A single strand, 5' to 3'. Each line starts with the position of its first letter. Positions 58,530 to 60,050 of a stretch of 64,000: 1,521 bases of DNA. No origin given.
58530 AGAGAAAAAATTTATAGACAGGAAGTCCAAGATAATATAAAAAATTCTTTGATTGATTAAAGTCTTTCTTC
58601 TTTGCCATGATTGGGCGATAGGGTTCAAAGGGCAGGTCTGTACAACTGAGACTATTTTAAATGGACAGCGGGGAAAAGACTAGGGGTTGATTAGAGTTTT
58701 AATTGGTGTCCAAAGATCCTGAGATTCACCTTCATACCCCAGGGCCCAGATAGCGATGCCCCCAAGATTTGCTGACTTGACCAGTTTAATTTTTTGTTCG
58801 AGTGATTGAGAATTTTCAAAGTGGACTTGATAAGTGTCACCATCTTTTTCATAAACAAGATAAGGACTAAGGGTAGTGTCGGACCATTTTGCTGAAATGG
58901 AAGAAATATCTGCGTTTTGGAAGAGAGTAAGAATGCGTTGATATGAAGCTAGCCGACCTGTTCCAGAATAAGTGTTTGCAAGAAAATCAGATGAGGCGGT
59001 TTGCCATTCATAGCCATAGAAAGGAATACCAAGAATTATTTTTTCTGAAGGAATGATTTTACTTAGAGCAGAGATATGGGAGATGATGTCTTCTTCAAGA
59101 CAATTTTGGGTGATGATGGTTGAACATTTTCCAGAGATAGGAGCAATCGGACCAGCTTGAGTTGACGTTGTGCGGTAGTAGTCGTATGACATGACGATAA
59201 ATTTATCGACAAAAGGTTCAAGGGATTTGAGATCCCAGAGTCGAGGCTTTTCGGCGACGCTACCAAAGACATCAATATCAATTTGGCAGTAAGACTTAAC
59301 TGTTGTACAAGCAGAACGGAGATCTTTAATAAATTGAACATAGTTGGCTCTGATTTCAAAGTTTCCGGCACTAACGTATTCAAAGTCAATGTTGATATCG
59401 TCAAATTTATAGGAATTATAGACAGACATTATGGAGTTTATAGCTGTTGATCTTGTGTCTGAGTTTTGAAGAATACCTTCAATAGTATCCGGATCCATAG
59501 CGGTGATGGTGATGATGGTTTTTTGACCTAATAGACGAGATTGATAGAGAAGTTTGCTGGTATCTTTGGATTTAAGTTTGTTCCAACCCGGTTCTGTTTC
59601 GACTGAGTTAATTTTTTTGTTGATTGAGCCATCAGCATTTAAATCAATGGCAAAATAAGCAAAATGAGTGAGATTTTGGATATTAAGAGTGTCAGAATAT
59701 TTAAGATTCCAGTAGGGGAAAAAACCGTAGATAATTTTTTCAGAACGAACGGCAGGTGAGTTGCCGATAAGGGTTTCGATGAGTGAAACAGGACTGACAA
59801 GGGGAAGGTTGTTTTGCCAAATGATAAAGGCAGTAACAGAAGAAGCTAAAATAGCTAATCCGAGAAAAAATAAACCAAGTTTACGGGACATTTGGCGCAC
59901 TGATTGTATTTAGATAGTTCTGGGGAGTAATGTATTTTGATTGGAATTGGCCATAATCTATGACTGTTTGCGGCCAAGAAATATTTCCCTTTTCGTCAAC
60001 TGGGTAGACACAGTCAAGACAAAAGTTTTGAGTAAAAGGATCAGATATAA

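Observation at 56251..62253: Tandem PBP1A paralogs bracketing a GH18 hydrolase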

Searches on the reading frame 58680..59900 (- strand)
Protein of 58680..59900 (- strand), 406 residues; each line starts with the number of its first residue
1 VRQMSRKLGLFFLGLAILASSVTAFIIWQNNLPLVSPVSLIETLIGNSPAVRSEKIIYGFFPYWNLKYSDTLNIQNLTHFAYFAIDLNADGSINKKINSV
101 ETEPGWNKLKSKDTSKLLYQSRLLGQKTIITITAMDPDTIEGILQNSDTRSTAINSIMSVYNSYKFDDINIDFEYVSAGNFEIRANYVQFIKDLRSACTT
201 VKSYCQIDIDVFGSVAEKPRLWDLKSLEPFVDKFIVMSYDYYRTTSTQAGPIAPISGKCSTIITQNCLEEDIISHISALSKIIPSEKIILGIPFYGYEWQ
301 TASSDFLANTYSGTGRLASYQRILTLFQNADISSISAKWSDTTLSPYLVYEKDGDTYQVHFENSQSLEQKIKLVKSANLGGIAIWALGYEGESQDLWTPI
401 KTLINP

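Call 3: search_protein_families(library=pfam, proteins=[window:58680-59900:-], max_evalue=0.01)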
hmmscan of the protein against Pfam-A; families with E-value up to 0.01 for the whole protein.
window:58680-59900:- (406 aa): 1 family
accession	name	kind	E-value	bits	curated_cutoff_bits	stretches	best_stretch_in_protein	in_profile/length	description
PF00704.34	Glyco_hydro_18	-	3.2e-38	132.6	29.6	1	59-389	4-316/317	Glycosyl hydrolases family 18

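Call 9: search_solved_structures(query=window:58680-59900:-, max_evalue=0.001, show_alignments=3)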
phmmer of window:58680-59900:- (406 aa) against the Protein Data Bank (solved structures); distinct sequences matched with E-value up to 0.001: 123 (the best 60 are shown).
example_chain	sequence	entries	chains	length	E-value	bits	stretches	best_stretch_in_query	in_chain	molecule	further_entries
5gzu_A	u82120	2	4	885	9.8e-21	77.5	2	112-400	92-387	Chitinase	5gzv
5gzt_B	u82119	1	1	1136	2e-20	76.4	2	112-400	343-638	Chitinase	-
8hw6_A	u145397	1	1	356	6.7e-20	74.7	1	134-394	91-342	Chitinase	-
6le8_A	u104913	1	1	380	5.1e-18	68.5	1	140-390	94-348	Probable endochitinase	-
8hw7_A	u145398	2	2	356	5.3e-18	68.5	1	134-394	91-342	Chitinase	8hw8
6le7_A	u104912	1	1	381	6.4e-18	68.2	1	140-390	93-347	Probable endochitinase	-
6ldu_A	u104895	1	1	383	6.5e-18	68.2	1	140-390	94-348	Probable endochitinase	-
3cz8_A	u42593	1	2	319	2.4e-16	63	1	116-388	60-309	Putative sporulation-specific glycosylase ydhD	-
5wup_A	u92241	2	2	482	2.5e-14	56.4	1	149-389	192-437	Chitinase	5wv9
6g9c_A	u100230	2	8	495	2.3e-13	53.2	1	140-390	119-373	Immunomodulatory active chitinase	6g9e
6kst_A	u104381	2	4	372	3e-13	52.8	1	149-388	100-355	Family 18 chitinase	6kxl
6kxn_A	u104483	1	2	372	3.1e-13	52.8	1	149-388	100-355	Family 18 chitinase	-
5wv8_A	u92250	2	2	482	3.2e-13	52.7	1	149-389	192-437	Chitinase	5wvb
6kxm_A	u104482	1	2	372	1.5e-12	50.5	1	149-388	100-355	Family 18 chitinase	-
4s3k_A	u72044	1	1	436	1.8e-12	50.2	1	137-390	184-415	Spore germination protein YaaH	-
4wiw_A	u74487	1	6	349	6.6e-12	48.4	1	115-393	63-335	Glycoside hydrolase family 18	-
5jh8_A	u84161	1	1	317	3.4e-11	46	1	148-401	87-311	Probable chitinase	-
4s3j_A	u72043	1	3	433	5.5e-10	42.1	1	77-389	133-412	Cortical-lytic enzyme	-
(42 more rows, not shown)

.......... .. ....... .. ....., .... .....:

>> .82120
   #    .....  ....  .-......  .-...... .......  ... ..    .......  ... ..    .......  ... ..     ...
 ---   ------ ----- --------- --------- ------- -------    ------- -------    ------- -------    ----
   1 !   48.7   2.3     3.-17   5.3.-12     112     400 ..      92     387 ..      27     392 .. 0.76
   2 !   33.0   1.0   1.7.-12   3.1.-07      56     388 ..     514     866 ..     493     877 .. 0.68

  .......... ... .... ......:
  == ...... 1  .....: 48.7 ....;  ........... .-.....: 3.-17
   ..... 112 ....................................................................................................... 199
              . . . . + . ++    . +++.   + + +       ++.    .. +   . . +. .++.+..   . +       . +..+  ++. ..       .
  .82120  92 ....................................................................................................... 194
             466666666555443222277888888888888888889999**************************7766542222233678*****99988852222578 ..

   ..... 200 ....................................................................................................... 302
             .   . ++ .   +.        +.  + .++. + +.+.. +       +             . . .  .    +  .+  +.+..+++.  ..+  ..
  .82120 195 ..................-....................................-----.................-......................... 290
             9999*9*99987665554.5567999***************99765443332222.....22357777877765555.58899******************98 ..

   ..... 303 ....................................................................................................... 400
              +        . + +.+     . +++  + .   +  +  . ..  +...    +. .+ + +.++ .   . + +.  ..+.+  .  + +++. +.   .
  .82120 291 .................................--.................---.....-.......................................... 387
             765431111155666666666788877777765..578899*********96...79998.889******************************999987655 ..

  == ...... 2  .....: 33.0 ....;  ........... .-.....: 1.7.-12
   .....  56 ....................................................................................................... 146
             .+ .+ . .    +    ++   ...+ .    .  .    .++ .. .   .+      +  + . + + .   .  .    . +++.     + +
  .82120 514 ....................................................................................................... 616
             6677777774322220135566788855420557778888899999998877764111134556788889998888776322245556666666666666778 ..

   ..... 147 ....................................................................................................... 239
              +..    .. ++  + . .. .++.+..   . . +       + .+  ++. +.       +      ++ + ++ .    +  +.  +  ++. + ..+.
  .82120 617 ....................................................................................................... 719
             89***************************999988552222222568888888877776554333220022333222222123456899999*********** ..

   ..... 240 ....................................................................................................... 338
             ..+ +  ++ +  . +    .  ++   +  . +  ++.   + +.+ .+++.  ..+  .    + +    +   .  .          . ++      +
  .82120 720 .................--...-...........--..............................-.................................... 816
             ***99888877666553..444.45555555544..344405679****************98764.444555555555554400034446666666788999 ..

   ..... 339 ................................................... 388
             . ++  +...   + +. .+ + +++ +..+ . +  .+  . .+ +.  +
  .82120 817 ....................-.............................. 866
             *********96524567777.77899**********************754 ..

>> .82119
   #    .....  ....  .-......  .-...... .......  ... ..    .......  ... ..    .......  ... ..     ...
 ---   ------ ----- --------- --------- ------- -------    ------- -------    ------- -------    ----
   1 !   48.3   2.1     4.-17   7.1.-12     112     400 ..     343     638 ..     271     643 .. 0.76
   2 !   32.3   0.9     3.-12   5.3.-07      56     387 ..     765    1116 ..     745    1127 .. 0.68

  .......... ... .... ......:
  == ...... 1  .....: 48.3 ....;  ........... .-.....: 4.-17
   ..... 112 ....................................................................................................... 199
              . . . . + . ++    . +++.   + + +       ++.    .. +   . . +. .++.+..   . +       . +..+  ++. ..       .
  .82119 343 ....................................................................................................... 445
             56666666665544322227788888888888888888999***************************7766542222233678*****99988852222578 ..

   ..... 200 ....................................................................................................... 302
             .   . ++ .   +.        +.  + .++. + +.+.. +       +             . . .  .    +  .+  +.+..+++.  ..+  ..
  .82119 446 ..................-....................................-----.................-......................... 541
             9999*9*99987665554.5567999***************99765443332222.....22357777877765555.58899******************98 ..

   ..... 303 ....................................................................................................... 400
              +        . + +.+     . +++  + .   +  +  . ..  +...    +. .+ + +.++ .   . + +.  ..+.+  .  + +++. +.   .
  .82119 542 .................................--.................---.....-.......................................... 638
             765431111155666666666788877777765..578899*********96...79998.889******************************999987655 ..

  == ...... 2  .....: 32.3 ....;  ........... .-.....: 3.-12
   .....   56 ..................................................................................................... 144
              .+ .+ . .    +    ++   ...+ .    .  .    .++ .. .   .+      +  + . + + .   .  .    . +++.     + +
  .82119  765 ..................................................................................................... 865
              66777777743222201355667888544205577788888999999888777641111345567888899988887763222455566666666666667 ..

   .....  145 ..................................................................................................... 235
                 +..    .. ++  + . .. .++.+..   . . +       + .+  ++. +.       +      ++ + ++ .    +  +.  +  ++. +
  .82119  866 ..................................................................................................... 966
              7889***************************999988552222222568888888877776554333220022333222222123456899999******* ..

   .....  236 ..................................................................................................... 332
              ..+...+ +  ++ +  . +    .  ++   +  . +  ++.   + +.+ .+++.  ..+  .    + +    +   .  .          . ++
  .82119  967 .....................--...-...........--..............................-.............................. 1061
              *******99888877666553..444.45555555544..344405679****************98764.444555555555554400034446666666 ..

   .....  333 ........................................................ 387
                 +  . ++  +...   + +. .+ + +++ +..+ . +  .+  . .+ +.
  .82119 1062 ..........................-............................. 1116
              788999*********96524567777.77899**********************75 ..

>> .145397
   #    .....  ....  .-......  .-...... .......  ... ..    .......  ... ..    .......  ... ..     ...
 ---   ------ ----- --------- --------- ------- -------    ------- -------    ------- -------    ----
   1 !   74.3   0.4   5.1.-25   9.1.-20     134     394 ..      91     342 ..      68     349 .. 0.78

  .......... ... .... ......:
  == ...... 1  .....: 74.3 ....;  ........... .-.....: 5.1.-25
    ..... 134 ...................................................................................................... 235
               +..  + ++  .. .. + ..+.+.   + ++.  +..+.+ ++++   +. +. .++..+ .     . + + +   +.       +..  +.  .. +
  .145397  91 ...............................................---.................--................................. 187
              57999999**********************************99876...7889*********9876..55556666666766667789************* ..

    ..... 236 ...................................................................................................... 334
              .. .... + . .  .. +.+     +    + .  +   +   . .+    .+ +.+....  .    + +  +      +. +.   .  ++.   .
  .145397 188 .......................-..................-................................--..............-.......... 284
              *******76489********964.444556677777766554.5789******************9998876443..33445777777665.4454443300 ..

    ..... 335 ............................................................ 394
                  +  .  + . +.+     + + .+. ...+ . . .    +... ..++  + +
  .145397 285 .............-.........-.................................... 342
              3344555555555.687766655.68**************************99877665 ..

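Call 10: search_protein_families(library=ncbifam, proteins=[window:58680-59900:-], max_evalue=0.001)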
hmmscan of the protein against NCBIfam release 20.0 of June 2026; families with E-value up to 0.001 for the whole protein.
window:58680-59900:- (406 aa): 1 family
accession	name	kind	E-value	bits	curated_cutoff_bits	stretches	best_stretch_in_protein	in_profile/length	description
NF052619.1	ChiD_Serratia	equivalog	3e-14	52.9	750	1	127-297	105-277/416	chitinase ChiD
